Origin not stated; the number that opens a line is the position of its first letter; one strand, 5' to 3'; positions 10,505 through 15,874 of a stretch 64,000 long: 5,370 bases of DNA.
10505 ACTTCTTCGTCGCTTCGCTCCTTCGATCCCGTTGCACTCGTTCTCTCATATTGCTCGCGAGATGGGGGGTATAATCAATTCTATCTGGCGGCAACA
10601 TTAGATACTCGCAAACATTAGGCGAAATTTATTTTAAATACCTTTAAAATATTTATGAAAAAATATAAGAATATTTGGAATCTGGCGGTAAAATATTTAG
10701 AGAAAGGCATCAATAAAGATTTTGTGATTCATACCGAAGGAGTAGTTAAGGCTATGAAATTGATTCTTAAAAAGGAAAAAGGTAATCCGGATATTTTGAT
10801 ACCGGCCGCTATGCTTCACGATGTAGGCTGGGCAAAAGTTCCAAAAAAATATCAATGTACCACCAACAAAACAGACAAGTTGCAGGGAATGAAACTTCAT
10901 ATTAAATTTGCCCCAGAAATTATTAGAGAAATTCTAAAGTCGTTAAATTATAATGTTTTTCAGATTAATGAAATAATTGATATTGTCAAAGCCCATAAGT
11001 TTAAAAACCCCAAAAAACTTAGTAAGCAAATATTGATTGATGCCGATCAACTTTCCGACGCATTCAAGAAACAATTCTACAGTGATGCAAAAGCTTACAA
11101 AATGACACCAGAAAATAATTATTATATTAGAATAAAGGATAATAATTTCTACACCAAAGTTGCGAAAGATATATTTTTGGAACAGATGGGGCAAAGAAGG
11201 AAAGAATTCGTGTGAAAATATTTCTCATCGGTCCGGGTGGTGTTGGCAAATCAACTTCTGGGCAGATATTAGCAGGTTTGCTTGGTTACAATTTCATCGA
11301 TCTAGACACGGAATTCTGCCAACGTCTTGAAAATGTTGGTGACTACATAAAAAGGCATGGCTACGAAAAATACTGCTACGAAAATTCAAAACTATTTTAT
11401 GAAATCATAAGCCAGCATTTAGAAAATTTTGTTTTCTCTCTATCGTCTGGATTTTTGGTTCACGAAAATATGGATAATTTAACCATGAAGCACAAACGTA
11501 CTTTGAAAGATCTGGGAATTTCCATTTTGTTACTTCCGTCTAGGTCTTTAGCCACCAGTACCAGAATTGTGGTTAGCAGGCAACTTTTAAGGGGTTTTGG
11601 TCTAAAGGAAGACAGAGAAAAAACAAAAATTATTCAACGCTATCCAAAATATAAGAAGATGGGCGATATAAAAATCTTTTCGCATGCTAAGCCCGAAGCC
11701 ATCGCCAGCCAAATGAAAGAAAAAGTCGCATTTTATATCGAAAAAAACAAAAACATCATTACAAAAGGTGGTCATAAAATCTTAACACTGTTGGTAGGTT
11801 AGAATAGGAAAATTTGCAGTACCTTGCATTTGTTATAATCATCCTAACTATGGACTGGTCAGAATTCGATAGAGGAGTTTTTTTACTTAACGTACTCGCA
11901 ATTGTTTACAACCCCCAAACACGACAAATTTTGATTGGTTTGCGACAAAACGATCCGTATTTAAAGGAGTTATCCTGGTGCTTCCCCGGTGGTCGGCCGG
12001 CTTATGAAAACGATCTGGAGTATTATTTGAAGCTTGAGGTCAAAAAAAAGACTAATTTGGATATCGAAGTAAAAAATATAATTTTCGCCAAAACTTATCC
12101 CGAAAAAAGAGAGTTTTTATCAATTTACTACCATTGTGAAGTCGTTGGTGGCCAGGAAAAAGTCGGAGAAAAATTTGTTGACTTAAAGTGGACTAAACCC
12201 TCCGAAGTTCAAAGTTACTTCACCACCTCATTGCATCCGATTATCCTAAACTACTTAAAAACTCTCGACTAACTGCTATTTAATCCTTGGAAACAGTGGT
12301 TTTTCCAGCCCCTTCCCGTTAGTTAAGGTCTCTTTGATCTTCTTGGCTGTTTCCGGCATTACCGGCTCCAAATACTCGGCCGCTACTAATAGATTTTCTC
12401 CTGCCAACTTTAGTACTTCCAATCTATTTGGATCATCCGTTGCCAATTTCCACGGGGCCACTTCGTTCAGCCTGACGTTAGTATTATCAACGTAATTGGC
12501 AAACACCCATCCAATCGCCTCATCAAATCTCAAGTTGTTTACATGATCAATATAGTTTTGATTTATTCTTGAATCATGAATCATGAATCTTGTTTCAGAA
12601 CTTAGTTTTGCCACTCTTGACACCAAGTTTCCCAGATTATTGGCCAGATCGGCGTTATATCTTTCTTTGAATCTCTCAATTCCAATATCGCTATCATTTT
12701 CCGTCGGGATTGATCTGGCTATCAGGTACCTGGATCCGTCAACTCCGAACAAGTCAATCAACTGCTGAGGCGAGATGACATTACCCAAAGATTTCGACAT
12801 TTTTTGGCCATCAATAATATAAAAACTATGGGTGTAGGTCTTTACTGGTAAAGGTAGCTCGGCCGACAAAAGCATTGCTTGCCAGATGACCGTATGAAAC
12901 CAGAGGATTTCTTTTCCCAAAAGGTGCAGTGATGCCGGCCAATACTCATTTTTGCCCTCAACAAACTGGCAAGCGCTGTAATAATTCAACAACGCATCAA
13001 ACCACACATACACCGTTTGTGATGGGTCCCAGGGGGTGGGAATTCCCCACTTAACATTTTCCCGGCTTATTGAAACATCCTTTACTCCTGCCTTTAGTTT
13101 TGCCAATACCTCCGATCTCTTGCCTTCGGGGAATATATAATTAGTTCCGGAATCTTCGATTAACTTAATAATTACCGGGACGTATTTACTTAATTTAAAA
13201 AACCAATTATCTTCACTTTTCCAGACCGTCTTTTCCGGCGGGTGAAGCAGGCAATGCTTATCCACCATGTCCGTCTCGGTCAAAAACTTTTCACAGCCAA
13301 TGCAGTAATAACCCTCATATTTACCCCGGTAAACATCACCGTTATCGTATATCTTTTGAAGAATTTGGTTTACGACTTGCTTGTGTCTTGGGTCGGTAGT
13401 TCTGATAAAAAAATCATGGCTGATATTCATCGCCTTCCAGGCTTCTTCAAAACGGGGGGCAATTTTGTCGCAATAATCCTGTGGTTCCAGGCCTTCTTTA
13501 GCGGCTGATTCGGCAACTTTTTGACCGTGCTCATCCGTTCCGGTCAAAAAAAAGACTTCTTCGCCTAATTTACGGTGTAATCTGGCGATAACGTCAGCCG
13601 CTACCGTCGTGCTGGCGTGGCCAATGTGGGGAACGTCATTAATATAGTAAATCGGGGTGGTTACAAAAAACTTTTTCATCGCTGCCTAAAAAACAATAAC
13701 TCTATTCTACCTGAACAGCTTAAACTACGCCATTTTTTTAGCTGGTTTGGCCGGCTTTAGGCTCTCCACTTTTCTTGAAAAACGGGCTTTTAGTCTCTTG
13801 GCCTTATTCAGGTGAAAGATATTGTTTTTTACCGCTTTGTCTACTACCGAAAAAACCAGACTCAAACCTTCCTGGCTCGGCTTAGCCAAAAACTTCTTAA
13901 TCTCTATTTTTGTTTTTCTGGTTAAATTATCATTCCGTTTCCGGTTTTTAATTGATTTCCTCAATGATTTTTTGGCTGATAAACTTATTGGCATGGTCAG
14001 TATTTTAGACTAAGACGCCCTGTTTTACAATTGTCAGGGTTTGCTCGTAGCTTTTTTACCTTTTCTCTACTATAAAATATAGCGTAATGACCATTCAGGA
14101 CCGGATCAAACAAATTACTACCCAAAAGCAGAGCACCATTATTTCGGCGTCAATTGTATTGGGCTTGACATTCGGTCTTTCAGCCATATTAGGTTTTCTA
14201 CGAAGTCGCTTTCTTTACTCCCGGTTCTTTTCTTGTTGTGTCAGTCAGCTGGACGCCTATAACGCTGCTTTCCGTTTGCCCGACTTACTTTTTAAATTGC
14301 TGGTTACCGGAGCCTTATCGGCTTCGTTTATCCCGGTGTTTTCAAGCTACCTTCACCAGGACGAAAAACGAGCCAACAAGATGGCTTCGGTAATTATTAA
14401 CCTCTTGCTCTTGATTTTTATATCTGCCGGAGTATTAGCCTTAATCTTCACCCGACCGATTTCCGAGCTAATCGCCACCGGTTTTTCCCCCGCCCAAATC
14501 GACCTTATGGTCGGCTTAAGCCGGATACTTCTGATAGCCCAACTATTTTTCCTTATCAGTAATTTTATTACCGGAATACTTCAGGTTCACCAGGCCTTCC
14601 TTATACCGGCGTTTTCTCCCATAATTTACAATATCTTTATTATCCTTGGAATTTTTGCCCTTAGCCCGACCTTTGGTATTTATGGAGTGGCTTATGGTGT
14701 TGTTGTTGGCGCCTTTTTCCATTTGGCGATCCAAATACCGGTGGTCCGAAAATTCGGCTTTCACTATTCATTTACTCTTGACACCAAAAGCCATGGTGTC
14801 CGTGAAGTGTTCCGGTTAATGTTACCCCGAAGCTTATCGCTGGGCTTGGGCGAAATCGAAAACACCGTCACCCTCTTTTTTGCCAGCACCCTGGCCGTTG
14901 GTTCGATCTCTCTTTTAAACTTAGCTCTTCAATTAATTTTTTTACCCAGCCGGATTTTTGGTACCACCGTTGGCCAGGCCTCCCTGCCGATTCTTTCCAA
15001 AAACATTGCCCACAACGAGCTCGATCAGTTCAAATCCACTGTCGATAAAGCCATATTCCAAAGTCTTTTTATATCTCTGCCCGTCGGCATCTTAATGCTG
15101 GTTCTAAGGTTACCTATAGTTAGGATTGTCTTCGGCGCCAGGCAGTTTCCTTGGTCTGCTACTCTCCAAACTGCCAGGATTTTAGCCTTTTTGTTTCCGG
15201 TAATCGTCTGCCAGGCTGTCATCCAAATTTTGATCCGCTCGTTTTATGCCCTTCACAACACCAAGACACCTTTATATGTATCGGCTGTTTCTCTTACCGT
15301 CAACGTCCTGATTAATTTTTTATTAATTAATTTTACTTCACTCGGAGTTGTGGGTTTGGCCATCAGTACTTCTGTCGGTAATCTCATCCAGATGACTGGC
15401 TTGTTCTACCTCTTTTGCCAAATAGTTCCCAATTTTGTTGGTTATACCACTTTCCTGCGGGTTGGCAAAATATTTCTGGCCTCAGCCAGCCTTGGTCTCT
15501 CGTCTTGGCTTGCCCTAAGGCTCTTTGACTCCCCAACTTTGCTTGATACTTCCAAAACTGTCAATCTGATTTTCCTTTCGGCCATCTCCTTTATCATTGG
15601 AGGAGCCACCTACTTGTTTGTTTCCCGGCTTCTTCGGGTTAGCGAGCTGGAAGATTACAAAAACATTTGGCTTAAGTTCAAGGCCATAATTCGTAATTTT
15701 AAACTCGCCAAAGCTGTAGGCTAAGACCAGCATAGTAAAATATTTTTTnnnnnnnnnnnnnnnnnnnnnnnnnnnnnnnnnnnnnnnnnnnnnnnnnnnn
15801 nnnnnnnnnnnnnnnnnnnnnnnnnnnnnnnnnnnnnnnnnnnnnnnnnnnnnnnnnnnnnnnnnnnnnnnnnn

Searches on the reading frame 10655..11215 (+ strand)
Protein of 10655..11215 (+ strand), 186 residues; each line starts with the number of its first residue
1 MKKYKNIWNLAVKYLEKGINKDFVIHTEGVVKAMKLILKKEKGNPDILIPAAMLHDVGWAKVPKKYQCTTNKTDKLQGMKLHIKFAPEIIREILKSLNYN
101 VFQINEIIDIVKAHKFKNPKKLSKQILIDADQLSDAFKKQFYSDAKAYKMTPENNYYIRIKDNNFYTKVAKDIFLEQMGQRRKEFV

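Call 19: search_protein_families(library=pfam, proteins=[window:10655-11215:+], max_evalue=0.001)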
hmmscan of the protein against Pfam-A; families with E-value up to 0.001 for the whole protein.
window:10655-11215:+ (186 aa): 1 family
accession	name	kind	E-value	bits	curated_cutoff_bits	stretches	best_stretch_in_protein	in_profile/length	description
PF01966.28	HD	-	1.1e-10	42.2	22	1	25-134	3-114/116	HD domain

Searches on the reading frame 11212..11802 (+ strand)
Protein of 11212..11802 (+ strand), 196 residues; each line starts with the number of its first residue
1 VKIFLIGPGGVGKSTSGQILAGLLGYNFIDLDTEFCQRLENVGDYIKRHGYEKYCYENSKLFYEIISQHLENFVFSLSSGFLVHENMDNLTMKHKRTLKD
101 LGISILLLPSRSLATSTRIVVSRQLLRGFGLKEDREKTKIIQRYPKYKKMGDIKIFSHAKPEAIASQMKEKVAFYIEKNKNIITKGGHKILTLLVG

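Call 19: search_protein_families(library=pfam, proteins=[window:11212-11802:+], max_evalue=0.001)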
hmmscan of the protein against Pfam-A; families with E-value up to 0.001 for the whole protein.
window:11212-11802:+ (196 aa): 1 family
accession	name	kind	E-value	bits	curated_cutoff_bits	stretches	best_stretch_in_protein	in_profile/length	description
PF01202.28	SKI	-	1.3e-16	61.6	22.1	1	10-172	2-158/159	Shikimate kinase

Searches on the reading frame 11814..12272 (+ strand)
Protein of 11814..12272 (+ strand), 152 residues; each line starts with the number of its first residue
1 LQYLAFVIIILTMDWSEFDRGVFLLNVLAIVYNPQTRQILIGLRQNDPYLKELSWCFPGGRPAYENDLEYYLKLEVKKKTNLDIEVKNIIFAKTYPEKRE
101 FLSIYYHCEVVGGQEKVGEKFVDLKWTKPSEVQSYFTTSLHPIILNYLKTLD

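Call 19: search_protein_families(library=pfam, proteins=[window:11814-12272:+], max_evalue=0.001)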
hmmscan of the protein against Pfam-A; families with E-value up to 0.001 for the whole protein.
window:11814-12272:+ (152 aa): 1 family
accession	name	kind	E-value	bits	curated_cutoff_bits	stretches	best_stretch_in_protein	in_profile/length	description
PF00293.34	NUDIX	-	9.1e-07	29.4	21.1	1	25-133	4-120/134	NUDIX domain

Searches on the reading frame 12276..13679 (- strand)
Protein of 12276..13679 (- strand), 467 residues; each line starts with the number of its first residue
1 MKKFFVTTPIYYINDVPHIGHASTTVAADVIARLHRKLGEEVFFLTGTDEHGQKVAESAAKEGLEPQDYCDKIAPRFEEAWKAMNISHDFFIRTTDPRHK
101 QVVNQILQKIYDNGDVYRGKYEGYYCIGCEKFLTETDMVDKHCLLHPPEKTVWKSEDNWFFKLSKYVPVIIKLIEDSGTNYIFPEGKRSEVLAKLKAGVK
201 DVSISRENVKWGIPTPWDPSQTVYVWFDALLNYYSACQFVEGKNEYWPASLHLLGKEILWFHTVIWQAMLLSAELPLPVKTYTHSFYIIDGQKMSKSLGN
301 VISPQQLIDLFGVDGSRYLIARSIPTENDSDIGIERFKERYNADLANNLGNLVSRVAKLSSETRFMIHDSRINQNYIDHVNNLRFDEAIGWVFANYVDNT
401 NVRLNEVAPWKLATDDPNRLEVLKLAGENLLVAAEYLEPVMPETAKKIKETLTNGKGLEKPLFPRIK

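Call 19: search_protein_families(library=pfam, proteins=[window:12276-13679:-], max_evalue=0.001)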
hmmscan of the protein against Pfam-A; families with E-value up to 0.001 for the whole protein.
window:12276-13679:- (467 aa): 4 families
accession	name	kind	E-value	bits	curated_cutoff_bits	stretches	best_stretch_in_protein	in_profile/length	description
PF09334.17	tRNA-synt_1g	-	2.4e-98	329.9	20.1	2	136-356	162-390/391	tRNA synthetases class I (M)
PF00133.28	tRNA-synt_1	-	1.4e-32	113.5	22.7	2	2-216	23-244/414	tRNA synthetases class I (I, L, M and V)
PF01406.26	tRNA-synt_1e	-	3.2e-14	53.4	27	1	13-120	19-125/301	tRNA synthetases class I (C) catalytic domain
PF01921.24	tRNA-synt_1f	-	3.9e-05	23.2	27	0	278-328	267-317/360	tRNA synthetases class I (K)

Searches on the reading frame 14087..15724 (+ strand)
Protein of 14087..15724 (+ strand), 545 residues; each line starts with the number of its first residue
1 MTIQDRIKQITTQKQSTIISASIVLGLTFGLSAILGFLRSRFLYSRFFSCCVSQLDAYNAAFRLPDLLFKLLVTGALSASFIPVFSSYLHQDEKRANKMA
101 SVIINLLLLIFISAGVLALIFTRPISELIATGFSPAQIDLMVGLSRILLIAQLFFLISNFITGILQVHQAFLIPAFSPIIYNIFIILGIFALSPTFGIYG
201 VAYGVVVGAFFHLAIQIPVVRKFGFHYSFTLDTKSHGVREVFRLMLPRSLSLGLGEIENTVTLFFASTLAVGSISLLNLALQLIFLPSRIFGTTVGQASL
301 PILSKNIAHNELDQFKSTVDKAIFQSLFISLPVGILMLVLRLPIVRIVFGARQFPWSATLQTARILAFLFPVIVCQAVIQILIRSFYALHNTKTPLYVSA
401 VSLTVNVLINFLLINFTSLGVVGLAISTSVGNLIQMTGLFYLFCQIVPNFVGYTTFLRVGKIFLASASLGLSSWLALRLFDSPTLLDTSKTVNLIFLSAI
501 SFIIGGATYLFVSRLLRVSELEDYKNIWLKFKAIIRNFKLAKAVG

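Call 6: search_protein_families(library=pfam, proteins=[window:14087-15724:+], max_evalue=0.01)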
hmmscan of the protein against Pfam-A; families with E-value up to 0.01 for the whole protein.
window:14087-15724:+ (545 aa): 2 families
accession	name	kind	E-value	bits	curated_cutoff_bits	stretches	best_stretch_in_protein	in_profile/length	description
PF03023.19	MurJ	-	1.6e-78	264.8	27.4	1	55-466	11-417/451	Lipid II flippase MurJ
PF01554.23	MatE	-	2.7e-10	40.6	24.9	2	261-412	15-161/161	MatE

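Call 89: search_protein_families(library=ncbifam, proteins=[window:14087-15721:+], max_evalue=0.001)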
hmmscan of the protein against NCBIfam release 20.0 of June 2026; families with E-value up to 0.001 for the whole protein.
window:14087-15721:+ (545 aa): 3 families
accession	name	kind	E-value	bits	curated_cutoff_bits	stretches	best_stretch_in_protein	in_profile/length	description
TIGR01695.1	murJ_mviN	equivalog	1.4e-80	271.5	235.55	1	20-523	5-503/506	murein biosynthesis integral membrane protein MurJ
TIGR00797.1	matE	subfamily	2.2e-13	49.9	147.4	1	261-444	15-193/396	MATE family efflux transporter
NF052396.1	MATE_WgkD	equivalog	4.2e-10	39.2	510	1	260-445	24-209/428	tryglysin-associated MATE efflux transporter WgkD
